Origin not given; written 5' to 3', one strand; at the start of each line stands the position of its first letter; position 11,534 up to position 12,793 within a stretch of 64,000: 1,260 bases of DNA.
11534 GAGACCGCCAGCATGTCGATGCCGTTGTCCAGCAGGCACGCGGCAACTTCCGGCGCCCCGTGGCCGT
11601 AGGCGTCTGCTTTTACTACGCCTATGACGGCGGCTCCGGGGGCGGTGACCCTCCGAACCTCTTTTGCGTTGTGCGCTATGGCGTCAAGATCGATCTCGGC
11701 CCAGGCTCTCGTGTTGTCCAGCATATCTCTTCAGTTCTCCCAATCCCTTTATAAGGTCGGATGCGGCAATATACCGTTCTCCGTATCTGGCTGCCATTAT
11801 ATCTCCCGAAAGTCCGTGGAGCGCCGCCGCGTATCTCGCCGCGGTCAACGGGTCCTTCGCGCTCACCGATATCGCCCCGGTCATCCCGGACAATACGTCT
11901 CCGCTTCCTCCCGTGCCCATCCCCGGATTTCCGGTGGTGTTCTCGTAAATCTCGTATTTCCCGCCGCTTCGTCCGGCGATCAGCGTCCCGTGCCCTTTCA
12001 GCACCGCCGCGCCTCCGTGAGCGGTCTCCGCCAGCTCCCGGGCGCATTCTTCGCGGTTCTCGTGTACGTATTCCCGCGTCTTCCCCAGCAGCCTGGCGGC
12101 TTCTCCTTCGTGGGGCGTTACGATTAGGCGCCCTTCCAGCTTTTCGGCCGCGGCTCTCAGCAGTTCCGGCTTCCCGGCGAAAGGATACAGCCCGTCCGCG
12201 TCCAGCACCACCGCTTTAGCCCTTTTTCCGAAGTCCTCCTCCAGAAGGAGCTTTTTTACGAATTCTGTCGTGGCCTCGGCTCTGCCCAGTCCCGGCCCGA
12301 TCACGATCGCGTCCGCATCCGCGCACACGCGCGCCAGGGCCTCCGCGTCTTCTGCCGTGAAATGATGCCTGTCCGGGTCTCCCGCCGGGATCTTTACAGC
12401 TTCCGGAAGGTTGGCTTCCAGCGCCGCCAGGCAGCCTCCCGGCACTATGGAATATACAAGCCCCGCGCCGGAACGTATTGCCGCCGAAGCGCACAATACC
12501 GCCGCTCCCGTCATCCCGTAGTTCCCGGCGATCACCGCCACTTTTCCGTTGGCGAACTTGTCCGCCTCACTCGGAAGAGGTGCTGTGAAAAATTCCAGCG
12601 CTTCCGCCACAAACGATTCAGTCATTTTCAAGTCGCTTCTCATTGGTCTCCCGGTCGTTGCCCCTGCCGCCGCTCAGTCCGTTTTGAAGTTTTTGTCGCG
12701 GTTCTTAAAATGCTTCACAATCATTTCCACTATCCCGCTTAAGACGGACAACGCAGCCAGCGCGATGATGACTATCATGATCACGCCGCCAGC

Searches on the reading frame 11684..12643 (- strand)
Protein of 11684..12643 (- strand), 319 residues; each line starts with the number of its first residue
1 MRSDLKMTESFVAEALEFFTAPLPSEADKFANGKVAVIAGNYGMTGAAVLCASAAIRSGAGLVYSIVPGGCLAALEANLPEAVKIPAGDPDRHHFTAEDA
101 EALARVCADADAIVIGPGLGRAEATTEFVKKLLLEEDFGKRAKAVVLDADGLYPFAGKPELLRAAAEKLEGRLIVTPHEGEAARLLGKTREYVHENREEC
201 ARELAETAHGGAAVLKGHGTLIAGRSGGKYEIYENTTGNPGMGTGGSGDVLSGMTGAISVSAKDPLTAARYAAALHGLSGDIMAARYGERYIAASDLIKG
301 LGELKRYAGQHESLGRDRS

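Call 14: search_protein_families(library=pfam, proteins=[window:11684-12643:-], max_evalue=0.01)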
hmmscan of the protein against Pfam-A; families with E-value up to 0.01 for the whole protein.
window:11684-12643:- (319 aa): 1 family
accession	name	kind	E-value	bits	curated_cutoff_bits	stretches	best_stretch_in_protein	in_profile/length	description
PF01256.23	Carb_kinase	-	1.7e-46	159.1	27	1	35-299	1-238/242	NAD(P)H-hydrate dehydratase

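Call 21: find_encoding_contigs(protein=window:11684-12643:-, flank=10000, max_places=10)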
Protein window:11684-12643:- (319 aa): 7 contigs read that carry it; 3 places shown.
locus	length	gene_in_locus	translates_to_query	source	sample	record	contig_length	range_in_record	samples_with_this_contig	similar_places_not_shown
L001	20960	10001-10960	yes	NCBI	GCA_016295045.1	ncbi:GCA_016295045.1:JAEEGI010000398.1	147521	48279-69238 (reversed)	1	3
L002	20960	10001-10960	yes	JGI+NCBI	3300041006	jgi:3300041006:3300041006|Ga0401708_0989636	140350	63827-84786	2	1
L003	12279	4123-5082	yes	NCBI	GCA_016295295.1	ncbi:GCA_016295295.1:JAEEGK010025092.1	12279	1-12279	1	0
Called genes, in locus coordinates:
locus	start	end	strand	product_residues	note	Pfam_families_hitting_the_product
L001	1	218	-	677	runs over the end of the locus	-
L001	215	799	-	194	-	PF04542:Sigma70_r2, PF08281:Sigma70_r4_2 (weak)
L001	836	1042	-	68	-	-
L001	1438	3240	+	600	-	PF07881:Fucose_iso_N1, PF07882:Fucose_iso_N2, PF02952:Fucose_iso_C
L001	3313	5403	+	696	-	PF22848:ASD1_dom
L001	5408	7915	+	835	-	PF00933:Glyco_hydro_3, PF01915:Glyco_hydro_3_C, PF14310:Fn3-like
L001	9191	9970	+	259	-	-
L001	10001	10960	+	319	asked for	PF01256:Carb_kinase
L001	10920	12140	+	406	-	PF01168:Ala_racemase_N, PF00842:Ala_racemase_C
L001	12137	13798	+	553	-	PF03629:SASA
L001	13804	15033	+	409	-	PF01704:UDPGP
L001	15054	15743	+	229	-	-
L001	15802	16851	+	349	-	PF02603:Hpr_kinase_N, PF07475:Hpr_kinase_C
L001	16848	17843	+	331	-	PF01565:FAD_binding_4, PF02873:MurB_C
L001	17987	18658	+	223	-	-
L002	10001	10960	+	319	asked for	PF01256:Carb_kinase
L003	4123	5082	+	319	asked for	PF01256:Carb_kinase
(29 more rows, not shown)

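Call 34: find_homologous_proteins(query=window:11684-12643:-, max_evalue=1e-30)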
Query window:11684-12643:- (319 aa): 2645 proteins with E <= 1e-30 among 8000 candidates; the best 120 are listed.
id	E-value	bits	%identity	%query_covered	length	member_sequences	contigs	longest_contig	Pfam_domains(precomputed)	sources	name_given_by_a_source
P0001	1.6e-201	686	100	100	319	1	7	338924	PF01256.23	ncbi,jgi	jgi:NAD(P)H-hydrate epimerase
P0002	7.7e-176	602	90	98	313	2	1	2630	PF01256.23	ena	-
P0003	5.6e-122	425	68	97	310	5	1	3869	PF01256.23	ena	-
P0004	7.9e-101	356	59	97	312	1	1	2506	PF01256.23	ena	-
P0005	1.6e-91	325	55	92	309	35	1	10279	PF01256.23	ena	-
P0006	9.7e-89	316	55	92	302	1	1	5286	PF01256.23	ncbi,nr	ncbi:MAG: NAD(P)H-hydrate dehydratase [Clostridia bacterium]|nr:NAD(P)H-hydrate dehydratase [Clostri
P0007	1.8e-86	308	55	92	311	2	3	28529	PF01256.23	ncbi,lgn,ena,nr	ncbi:MAG: NAD(P)H-hydrate dehydratase [Clostridia bacterium]|nr:NAD(P)H-hydrate dehydratase [Clostri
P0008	3.6e-86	307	52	95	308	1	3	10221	PF01256.23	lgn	-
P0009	1.6e-83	299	52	92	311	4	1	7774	PF01256.23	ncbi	-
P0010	1.8e-83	299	52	96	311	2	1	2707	PF01256.23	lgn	-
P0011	2.2e-80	288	50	95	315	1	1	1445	PF01256.23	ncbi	-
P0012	7.1e-80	287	50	93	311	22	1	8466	PF01256.23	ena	-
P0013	2.5e-79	285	50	95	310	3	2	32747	PF01256.23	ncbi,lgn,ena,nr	ncbi:MAG: NAD(P)H-hydrate dehydratase [Clostridia bacterium]|nr:NAD(P)H-hydrate dehydratase [Clostri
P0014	4.1e-77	278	50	95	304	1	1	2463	PF01256.23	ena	-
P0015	1.4e-76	276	50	93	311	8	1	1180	PF01256.23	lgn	-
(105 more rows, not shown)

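Call 35: find_encoding_contigs(protein=P0002, flank=10000, max_places=4)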
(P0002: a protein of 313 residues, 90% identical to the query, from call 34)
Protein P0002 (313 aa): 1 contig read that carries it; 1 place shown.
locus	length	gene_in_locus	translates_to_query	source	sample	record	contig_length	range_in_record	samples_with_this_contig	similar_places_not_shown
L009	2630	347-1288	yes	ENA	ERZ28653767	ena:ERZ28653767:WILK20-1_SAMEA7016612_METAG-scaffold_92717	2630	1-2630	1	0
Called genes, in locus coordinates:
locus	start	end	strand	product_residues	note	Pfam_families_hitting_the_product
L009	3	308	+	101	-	?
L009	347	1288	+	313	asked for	PF01256:Carb_kinase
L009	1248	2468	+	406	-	PF01168:Ala_racemase_N, PF00842:Ala_racemase_C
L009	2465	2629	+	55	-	?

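Call 36: find_encoding_contigs(protein=P0003, flank=10000, max_places=4)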
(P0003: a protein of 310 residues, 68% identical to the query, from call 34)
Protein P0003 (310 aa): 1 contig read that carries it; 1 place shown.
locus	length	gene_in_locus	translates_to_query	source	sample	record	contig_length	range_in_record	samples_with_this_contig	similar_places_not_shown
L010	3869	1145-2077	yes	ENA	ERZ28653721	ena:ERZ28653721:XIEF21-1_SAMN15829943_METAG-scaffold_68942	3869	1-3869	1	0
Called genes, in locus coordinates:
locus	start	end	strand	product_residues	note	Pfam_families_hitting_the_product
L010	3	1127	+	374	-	?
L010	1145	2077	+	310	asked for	PF01256:Carb_kinase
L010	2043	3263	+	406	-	PF01168:Ala_racemase_N, PF00842:Ala_racemase_C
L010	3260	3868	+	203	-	?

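Call 37: find_encoding_contigs(protein=P0007, flank=10000, max_places=4)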
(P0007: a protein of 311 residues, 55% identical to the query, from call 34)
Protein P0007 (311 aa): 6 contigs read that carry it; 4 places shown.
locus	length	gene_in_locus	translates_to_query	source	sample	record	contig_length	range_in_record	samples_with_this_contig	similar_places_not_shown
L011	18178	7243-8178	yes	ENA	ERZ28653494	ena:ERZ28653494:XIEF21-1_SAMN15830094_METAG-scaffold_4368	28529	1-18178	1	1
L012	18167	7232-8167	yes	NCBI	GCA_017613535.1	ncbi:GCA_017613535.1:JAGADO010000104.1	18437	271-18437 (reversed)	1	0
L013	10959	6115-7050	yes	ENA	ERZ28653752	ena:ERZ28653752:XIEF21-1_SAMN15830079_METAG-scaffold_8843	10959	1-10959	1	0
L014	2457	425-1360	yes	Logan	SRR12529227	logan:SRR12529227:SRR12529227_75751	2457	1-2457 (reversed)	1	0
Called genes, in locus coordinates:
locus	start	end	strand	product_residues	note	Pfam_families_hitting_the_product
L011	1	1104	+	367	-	?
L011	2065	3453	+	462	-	PF03629:SASA, PF00293:NUDIX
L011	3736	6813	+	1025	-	PF03065:Glyco_hydro_57, PF01074:Glyco_hydro_38N, PF09261:Alpha-mann_mid, PF07748:Glyco_hydro_38C, PF17677:Glyco_hydro38C2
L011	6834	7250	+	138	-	-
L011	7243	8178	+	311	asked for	PF01256:Carb_kinase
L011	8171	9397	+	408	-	PF01168:Ala_racemase_N, PF00842:Ala_racemase_C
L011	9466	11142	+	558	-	PF03629:SASA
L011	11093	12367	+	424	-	PF01704:UDPGP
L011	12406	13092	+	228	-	-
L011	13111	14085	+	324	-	PF02603:Hpr_kinase_N, PF07475:Hpr_kinase_C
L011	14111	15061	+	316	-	PF01565:FAD_binding_4, PF02873:MurB_C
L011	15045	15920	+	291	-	PF03668:RapZ-like_N, PF22740:PapZ_C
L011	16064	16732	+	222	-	-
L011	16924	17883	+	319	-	PF00849:PseudoU_synth_2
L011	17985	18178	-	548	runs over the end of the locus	-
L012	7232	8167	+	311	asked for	PF01256:Carb_kinase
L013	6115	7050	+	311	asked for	PF01256:Carb_kinase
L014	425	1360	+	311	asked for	PF01256:Carb_kinase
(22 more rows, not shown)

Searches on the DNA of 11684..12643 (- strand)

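Call 40: search_rna_families(sources=[L009, L010, L011, L013], threshold=evalue, max_evalue=0.01)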
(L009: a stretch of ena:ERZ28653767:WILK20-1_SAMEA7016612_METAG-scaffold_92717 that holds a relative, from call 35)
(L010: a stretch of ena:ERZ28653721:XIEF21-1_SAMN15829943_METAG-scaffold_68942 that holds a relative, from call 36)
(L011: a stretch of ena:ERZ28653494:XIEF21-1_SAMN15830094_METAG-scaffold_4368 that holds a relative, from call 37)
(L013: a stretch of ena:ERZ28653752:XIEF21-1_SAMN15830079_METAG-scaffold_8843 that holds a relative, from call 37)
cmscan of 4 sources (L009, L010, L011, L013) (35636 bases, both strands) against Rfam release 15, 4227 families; matches with E-value up to 0.01: 0.
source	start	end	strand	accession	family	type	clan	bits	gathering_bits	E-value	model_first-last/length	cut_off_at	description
